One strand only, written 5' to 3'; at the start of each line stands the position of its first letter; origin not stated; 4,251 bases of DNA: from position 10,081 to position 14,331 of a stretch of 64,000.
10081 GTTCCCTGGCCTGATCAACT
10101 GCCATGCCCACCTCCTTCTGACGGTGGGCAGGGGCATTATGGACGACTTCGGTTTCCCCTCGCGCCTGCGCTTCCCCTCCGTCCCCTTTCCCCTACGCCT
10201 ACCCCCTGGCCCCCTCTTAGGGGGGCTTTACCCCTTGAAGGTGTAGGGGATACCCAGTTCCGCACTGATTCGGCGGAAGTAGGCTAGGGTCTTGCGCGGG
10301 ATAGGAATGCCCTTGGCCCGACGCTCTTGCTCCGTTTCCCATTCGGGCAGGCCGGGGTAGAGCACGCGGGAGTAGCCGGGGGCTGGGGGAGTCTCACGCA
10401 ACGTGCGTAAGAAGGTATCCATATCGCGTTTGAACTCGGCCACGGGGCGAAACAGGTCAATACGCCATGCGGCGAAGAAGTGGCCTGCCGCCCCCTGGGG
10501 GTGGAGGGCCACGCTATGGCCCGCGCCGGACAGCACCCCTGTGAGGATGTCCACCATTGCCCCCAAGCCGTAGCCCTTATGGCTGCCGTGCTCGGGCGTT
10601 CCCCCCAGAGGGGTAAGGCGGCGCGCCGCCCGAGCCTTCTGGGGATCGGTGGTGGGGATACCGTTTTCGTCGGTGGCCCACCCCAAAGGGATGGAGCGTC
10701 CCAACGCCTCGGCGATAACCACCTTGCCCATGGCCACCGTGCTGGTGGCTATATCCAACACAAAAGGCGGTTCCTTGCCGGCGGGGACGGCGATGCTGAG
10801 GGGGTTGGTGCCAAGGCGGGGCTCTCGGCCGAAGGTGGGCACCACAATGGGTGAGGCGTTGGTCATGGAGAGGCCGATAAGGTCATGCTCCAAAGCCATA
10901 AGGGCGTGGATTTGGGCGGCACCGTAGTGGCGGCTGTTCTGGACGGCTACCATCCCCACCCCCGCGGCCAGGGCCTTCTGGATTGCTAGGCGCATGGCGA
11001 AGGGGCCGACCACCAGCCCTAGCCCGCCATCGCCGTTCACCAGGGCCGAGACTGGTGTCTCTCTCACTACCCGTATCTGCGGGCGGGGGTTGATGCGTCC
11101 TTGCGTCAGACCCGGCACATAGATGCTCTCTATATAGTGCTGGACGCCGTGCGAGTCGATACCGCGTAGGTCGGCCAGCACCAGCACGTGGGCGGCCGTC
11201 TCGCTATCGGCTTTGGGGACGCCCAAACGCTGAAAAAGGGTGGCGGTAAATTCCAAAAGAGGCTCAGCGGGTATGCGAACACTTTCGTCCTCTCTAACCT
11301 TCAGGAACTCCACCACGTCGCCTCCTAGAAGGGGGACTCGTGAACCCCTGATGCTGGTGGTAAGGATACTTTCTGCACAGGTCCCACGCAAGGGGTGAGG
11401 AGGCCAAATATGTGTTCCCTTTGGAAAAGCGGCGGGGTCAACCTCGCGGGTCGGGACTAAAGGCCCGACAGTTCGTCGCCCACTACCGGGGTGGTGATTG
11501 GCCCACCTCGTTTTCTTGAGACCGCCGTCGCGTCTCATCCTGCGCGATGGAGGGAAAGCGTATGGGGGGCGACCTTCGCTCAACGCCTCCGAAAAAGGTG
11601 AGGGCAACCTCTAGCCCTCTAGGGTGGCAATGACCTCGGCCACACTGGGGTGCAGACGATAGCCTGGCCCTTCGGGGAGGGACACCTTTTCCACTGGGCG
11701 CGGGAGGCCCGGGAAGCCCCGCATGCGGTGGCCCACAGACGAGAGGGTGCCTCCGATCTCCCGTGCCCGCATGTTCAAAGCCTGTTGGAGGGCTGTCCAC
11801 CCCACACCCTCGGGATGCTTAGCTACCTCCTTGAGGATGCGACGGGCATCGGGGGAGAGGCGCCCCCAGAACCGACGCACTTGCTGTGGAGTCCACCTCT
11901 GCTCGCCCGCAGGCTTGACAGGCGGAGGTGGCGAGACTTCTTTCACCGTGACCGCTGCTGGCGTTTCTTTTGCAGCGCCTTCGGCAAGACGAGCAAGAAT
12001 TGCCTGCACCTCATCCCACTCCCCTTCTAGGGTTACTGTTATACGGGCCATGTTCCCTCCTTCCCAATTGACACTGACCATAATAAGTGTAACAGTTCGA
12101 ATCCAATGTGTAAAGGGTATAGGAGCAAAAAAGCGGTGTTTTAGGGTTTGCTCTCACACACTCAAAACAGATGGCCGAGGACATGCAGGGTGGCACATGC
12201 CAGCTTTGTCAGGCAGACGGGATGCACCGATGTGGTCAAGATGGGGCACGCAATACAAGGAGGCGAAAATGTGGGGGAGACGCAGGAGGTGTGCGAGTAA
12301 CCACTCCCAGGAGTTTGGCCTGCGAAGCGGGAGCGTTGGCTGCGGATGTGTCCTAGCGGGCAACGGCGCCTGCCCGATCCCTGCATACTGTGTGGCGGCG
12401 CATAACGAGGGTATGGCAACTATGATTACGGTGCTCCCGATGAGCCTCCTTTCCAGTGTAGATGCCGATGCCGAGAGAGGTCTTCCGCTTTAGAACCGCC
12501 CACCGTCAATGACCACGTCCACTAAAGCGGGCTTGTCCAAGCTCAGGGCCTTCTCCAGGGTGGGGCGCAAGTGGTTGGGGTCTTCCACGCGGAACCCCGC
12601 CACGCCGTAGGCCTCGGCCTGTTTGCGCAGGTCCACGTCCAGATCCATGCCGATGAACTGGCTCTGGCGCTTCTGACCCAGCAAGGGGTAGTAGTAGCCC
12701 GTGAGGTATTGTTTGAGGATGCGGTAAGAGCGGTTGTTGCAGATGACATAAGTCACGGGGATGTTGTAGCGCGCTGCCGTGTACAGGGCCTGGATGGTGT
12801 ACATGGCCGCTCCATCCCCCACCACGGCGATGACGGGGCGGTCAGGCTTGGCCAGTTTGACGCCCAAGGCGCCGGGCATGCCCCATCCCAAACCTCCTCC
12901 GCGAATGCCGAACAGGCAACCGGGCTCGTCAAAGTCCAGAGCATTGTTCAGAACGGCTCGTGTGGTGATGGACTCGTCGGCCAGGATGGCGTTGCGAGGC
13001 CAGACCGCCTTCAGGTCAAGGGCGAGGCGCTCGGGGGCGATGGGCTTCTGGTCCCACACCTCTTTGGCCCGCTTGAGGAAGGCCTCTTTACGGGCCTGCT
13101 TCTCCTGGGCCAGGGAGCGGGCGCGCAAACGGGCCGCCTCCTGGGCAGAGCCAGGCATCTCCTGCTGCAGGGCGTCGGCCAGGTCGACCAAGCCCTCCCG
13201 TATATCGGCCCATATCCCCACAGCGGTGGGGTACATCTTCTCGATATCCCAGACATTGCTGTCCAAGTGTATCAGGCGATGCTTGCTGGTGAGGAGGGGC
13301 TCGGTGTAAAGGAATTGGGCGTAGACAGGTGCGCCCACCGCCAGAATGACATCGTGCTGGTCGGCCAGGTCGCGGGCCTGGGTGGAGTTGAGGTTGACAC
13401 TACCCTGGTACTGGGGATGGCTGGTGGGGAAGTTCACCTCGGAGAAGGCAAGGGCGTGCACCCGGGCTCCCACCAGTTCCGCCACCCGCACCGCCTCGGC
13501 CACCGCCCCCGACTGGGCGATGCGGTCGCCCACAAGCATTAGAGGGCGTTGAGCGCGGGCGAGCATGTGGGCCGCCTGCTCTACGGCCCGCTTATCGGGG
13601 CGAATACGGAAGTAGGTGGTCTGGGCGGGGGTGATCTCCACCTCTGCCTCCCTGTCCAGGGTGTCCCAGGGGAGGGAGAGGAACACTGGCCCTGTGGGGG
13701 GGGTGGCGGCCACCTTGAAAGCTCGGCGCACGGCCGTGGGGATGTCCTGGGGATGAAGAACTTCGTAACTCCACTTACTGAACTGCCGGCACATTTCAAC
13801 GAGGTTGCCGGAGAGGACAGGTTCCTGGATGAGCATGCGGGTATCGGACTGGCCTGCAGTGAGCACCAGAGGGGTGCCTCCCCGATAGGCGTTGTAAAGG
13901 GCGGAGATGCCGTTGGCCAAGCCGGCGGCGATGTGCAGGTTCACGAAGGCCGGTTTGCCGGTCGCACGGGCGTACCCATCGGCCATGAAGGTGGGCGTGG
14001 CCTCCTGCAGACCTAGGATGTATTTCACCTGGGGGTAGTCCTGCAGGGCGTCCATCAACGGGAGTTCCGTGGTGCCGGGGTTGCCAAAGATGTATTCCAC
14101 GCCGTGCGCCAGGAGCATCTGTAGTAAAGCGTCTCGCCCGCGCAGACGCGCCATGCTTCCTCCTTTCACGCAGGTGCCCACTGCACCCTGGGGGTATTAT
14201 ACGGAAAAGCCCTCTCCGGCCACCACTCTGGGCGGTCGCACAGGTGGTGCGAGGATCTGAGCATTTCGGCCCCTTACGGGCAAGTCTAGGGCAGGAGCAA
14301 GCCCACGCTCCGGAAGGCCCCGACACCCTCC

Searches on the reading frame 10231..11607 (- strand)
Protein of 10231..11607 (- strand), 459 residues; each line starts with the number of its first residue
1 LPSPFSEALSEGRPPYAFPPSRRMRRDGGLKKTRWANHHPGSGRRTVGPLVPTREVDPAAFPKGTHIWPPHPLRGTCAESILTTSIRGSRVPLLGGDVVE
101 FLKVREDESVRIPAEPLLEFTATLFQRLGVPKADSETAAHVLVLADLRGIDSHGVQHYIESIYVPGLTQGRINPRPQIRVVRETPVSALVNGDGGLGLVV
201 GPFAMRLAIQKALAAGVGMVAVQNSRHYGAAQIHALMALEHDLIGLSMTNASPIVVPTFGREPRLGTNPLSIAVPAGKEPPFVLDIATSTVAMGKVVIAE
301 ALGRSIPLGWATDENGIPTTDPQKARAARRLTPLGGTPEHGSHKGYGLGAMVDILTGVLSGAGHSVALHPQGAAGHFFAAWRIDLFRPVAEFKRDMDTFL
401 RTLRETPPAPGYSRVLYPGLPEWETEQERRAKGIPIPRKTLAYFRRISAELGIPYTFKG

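Call 70: search_protein_families(library=pfam, proteins=[window:10231-11607:-], max_evalue=0.00001)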
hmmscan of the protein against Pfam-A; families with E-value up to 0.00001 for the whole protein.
window:10231-11607:- (459 aa): 1 family
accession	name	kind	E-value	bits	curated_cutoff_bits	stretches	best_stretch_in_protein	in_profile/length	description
PF02615.19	Ldh_2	-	1.4e-115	386.4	38.8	1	113-442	2-330/333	Malate/L-lactate dehydrogenase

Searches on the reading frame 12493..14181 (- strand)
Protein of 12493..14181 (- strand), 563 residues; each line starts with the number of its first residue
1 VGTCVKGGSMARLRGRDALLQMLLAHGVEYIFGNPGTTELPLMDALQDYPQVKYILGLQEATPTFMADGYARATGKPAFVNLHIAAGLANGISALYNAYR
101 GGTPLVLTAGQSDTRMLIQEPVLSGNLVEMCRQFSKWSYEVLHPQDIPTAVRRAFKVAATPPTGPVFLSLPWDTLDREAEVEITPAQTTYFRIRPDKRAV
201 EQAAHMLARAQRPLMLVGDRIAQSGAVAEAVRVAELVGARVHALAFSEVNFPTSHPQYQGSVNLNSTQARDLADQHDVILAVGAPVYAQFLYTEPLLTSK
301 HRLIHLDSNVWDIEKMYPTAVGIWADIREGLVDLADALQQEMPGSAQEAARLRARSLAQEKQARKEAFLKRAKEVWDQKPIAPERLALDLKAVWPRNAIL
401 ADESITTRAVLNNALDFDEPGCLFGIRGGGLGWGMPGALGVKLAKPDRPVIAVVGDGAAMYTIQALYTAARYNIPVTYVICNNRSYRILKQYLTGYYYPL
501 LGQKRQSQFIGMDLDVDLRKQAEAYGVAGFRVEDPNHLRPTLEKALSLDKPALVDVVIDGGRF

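Call 70: search_protein_families(library=pfam, proteins=[window:12493-14181:-], max_evalue=0.00001)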
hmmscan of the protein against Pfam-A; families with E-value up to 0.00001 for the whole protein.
window:12493-14181:- (563 aa): 3 families
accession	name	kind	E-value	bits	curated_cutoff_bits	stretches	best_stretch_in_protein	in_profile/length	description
PF02775.26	TPP_enzyme_C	-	2.6e-34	118.6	21.9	1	428-556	27-151/151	Thiamine pyrophosphate enzyme, C-terminal TPP binding domain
PF02776.23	TPP_enzyme_N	-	8.1e-33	113.2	26.8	1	14-116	2-104/119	Thiamine pyrophosphate enzyme, N-terminal TPP binding domain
PF00205.28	TPP_enzyme_M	-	3e-23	82.5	30.4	1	200-333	1-136/137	Thiamine pyrophosphate enzyme, central domain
